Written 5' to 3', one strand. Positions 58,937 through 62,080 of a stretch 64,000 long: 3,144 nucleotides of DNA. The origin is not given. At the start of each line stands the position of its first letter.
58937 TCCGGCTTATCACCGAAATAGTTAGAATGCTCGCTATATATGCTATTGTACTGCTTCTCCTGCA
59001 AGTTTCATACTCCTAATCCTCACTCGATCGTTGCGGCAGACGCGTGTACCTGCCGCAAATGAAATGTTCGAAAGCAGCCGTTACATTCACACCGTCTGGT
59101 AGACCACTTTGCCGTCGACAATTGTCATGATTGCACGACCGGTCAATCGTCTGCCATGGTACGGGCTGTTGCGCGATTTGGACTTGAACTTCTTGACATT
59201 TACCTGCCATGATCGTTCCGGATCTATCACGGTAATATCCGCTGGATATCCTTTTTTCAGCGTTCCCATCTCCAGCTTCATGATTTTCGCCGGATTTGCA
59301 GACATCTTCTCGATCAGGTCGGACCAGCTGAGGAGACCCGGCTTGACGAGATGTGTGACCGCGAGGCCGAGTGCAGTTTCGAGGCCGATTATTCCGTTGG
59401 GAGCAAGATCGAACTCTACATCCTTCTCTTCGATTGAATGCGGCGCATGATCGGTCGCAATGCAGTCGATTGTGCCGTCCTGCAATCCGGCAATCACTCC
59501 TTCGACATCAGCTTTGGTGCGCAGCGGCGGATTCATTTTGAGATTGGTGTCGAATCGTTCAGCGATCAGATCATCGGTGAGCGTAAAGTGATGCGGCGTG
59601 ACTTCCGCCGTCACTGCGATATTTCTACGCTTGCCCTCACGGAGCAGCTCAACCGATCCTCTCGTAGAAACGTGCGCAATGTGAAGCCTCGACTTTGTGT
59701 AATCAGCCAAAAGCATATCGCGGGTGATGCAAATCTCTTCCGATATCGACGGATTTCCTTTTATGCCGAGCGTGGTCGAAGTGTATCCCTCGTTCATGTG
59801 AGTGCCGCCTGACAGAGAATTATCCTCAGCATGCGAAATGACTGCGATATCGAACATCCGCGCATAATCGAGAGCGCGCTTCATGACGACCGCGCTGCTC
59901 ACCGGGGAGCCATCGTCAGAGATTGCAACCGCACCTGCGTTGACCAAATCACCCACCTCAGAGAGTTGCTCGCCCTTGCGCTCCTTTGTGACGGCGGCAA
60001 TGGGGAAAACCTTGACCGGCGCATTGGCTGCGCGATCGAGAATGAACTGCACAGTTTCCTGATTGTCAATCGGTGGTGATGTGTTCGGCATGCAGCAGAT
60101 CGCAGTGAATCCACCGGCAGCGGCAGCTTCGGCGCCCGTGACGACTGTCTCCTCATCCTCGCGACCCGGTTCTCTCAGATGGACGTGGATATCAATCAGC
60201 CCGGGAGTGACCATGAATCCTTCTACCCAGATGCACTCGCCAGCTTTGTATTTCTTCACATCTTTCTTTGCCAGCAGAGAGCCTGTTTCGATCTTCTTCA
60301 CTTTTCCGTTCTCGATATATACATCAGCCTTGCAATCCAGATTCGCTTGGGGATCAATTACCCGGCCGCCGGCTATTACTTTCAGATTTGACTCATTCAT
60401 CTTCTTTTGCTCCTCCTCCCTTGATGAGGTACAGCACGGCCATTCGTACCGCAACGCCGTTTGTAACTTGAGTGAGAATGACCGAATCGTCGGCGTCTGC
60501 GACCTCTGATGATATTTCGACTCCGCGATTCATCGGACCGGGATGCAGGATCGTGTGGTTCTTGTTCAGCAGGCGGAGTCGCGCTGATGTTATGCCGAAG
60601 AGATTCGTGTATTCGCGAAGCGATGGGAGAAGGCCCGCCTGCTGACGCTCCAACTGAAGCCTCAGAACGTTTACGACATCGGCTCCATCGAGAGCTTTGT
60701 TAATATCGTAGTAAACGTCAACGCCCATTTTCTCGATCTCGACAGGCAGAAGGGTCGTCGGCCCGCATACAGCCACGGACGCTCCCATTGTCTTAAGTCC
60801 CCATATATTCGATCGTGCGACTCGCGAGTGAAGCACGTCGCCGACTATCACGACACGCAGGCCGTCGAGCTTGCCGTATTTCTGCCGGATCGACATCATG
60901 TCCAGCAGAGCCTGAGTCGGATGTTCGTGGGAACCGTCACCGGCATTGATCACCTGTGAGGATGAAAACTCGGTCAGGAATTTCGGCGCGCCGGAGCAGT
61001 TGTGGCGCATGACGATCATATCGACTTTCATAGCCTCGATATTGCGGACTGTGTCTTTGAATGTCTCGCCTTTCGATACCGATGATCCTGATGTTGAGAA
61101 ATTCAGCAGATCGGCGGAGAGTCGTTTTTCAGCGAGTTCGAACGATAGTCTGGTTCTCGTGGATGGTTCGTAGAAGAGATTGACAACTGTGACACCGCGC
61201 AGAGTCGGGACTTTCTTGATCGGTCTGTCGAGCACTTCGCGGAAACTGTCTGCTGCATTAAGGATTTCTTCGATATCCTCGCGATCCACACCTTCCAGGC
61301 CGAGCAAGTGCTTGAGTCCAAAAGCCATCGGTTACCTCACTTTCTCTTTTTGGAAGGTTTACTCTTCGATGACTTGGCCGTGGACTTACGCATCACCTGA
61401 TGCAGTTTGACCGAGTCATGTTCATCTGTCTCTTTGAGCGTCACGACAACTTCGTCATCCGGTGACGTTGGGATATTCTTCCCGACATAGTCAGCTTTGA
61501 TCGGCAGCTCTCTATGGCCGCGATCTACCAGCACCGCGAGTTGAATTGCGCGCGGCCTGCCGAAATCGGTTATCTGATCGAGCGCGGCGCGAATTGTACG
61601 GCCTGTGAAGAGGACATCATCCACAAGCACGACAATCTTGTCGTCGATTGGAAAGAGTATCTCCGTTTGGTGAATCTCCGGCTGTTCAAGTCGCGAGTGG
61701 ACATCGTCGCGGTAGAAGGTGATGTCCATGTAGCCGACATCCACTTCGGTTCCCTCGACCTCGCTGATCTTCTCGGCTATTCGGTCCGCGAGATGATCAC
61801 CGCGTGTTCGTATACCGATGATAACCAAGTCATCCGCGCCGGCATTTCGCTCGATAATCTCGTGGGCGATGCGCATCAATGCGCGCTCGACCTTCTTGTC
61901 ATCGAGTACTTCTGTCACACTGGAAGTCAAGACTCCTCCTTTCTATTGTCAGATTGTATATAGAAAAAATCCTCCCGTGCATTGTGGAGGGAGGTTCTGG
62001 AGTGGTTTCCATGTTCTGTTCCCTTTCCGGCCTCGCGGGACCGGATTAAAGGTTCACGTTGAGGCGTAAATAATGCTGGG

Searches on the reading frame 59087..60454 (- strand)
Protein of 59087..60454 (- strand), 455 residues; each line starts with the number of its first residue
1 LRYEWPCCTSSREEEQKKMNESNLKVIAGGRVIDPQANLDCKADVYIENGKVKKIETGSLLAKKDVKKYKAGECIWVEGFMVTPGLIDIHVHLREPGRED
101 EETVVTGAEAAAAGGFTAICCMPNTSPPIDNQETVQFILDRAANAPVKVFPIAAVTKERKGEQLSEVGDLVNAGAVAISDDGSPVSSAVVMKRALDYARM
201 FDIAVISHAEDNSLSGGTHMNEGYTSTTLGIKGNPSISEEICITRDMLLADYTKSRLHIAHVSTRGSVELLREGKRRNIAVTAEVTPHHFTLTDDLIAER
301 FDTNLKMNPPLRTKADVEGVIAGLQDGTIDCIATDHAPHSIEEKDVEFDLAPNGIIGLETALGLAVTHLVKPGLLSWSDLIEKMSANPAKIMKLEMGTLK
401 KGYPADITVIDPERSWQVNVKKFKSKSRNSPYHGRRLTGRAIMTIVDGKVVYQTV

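Call 9: search_protein_families(library=pfam, proteins=[window:59087-60454:-], max_evalue=0.00001)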
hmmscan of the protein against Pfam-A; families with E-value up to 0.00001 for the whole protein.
window:59087-60454:- (455 aa): 3 families
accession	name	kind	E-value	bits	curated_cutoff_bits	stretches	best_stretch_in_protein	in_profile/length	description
PF01979.26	Amidohydro_1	-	8.8e-28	98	25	1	81-451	1-345/345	Amidohydrolase family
PF07969.17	Amidohydro_3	-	5.1e-14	53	29.7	1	368-452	399-472/472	Amidohydrolase family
PF12890.13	DHOase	-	5.5e-10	39.9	21.2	1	82-265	4-140/142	Dihydro-orotase-like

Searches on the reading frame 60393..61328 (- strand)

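Call 9: search_protein_families(library=pfam, proteins=[window:60393-61328:-], max_evalue=0.00001)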
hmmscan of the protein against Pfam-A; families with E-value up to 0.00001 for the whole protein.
window:60393-61328:- (311 aa): 2 families
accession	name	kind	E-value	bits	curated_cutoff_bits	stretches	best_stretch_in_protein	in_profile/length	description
PF02729.26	OTCace_N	-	3e-45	154.4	29.9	1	6-149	1-148/148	Aspartate/ornithine carbamoyltransferase, carbamoyl-P binding domain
PF00185.30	OTCace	-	6.5e-25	88.4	29.4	1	155-301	1-156/157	Aspartate/ornithine carbamoyltransferase, Asp/Orn binding domain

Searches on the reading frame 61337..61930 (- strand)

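Call 9: search_protein_families(library=pfam, proteins=[window:61337-61930:-], max_evalue=0.00001)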
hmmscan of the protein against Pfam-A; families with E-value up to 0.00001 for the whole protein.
window:61337-61930:- (197 aa): 1 family
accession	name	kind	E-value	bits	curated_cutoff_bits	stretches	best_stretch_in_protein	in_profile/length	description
PF00156.33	Pribosyltran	-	8.2e-24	84.1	26.3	1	4-157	1-145/158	Phosphoribosyl transferase domain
